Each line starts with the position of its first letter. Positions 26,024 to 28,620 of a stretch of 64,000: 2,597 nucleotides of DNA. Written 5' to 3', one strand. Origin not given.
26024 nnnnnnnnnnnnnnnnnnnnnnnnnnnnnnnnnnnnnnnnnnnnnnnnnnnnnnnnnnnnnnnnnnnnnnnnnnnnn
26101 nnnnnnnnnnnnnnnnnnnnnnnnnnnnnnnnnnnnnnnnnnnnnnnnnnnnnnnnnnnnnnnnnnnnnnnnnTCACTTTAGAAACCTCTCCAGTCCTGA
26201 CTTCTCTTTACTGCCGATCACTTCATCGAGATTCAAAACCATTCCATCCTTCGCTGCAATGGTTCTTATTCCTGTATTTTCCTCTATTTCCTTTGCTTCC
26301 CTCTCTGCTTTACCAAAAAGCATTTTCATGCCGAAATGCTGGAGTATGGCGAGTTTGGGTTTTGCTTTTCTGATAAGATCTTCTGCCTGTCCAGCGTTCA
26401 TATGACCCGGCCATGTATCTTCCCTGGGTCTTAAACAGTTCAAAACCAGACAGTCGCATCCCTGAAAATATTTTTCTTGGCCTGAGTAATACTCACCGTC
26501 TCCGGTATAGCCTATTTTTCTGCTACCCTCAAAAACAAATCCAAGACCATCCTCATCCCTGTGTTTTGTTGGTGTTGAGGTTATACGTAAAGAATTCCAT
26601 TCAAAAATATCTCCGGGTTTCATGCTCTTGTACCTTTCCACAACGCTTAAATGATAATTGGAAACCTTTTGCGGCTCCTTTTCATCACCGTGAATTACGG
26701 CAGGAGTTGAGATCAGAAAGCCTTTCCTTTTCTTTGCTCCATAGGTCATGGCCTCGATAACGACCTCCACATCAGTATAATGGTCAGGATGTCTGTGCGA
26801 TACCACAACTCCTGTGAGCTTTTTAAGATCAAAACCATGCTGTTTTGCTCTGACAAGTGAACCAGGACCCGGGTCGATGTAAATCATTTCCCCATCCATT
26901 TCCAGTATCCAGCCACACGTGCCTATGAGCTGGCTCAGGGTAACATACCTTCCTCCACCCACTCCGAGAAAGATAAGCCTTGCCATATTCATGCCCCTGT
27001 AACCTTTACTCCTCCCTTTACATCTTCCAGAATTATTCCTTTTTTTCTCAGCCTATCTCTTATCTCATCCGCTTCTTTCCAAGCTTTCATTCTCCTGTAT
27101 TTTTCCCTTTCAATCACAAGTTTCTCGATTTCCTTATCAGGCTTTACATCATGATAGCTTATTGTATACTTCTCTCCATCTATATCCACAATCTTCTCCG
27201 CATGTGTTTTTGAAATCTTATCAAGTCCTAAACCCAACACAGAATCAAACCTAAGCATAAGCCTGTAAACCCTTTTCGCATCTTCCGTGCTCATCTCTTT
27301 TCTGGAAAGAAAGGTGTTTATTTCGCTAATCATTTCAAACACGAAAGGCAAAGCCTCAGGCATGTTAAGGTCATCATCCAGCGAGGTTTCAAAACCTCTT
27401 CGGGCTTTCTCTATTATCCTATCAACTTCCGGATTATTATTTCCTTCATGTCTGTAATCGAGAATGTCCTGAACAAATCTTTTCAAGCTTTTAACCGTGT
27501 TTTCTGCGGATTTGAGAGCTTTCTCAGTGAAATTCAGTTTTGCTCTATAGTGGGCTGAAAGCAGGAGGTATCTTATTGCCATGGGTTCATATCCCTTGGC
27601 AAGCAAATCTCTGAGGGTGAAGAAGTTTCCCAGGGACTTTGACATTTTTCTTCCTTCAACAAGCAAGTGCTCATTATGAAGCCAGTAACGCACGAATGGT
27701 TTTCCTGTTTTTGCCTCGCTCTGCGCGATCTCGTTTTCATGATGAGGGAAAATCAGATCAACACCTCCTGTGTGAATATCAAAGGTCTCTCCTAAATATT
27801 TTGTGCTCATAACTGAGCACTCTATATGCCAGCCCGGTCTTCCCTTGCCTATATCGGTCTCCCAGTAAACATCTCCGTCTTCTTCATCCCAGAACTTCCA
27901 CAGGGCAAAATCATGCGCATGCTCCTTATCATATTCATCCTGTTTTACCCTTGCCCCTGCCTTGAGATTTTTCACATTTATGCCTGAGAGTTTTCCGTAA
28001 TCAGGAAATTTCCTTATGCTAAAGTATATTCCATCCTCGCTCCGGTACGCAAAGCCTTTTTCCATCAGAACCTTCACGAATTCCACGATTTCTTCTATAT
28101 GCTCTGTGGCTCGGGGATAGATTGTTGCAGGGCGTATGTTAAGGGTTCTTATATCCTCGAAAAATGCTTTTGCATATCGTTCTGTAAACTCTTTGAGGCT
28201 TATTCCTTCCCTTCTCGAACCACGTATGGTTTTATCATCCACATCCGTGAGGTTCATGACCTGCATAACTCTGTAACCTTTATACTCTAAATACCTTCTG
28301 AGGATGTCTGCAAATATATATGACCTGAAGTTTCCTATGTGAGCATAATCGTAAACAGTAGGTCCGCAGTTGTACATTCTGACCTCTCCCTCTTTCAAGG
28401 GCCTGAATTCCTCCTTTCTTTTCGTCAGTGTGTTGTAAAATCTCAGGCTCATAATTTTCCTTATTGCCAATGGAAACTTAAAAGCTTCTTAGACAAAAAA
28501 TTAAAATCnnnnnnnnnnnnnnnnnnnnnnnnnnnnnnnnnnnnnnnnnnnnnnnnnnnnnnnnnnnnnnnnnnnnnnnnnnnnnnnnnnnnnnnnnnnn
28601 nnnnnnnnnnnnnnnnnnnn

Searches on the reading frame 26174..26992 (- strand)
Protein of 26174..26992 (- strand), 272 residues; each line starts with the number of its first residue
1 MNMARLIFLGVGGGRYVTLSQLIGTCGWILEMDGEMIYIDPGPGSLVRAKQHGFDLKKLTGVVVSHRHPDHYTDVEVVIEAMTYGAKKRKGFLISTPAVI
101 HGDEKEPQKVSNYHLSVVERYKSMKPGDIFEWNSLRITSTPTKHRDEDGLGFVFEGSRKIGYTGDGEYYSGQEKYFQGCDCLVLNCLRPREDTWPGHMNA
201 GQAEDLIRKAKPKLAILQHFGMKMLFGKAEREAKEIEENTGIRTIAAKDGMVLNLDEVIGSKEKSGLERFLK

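Call 29: search_protein_families(library=pfam, max_evalue=0.001, proteins=[window:26174-26992:-])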
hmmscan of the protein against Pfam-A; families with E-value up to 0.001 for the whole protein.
window:26174-26992:- (272 aa): 3 families
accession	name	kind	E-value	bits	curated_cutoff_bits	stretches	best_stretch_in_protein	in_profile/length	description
PF12706.13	Lactamase_B_2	-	2.9e-25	89.5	27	1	37-220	3-200/200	Beta-lactamase superfamily domain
PF13483.12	Lactamase_B_3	-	8.2e-08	32.8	24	1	24-216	6-157/160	Beta-lactamase superfamily domain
PF00753.33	Lactamase_B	-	1.3e-05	25.7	22.7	1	37-166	18-150/196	Metallo-beta-lactamase superfamily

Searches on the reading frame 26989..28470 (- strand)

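Call 29: search_protein_families(library=pfam, max_evalue=0.001, proteins=[window:26989-28470:-])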
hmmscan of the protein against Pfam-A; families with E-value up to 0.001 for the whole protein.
window:26989-28470:- (493 aa): 6 families
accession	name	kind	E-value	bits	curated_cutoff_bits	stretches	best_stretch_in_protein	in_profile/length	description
PF01406.26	tRNA-synt_1e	-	2.2e-120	402.1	27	1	22-323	2-300/301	tRNA synthetases class I (C) catalytic domain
PF09334.17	tRNA-synt_1g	-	4e-16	59.2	20.1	2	42-152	13-124/391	tRNA synthetases class I (M)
PF09190.17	DALR_2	-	1.7e-11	44.9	22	1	360-416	2-56/57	DALR domain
PF01921.24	tRNA-synt_1f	-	1.4e-07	31.2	27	0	269-330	275-336/360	tRNA synthetases class I (K)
PF00133.28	tRNA-synt_1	-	1.9e-06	27.4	22.7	1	230-314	329-413/414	tRNA synthetases class I (I, L, M and V)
PF23493.1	CysS_C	-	3e-06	27.7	23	1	446-487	6-47/51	Cysteinyl-tRNA ligase anticodon binding domain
